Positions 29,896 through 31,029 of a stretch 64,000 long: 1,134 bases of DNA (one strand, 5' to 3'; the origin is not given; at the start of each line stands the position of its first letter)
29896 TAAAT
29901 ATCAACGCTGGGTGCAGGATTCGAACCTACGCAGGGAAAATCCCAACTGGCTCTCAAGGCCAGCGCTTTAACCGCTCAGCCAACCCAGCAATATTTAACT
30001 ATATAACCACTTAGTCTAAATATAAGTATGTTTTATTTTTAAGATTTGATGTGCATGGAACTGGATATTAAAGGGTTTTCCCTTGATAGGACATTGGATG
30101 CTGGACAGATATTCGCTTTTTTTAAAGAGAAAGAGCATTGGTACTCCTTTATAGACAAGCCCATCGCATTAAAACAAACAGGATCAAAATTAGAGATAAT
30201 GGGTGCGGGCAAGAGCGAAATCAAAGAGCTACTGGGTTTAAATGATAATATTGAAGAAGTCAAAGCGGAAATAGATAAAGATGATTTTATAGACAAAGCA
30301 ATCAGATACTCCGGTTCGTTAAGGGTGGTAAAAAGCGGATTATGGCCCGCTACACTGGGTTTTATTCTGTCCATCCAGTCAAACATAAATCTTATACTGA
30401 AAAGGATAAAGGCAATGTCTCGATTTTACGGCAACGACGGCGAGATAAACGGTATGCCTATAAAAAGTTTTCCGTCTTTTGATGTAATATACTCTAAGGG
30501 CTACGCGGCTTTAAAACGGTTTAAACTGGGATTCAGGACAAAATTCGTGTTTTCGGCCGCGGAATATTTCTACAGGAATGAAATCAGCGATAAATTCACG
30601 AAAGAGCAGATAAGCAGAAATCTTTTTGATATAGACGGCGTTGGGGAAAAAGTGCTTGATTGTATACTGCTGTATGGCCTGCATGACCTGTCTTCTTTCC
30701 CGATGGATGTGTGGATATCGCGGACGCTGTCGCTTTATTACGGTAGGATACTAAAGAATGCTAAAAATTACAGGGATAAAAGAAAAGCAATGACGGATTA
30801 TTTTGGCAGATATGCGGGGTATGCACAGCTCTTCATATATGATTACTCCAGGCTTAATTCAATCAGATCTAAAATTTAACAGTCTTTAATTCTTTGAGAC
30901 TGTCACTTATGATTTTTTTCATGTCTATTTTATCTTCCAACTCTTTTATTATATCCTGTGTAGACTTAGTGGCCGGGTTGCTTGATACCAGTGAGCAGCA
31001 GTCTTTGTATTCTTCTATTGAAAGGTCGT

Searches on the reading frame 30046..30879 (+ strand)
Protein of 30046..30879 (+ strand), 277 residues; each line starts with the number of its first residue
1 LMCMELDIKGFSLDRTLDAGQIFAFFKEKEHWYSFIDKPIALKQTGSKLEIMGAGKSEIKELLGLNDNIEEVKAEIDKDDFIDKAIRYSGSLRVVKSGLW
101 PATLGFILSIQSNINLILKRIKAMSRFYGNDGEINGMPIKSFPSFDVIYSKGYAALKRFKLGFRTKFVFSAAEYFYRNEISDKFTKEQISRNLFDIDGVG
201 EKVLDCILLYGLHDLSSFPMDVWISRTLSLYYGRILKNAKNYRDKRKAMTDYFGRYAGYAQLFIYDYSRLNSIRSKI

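Call 8: search_protein_families(library=pfam, proteins=[window:30046-30879:+], max_evalue=0.01)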
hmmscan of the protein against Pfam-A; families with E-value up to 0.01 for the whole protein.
window:30046-30879:+ (277 aa): 1 family
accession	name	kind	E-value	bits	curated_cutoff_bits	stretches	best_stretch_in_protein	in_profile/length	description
PF07934.18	OGG_N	-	0.00025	21.6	23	1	9-100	7-112/115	8-oxoguanine DNA glycosylase, N-terminal domain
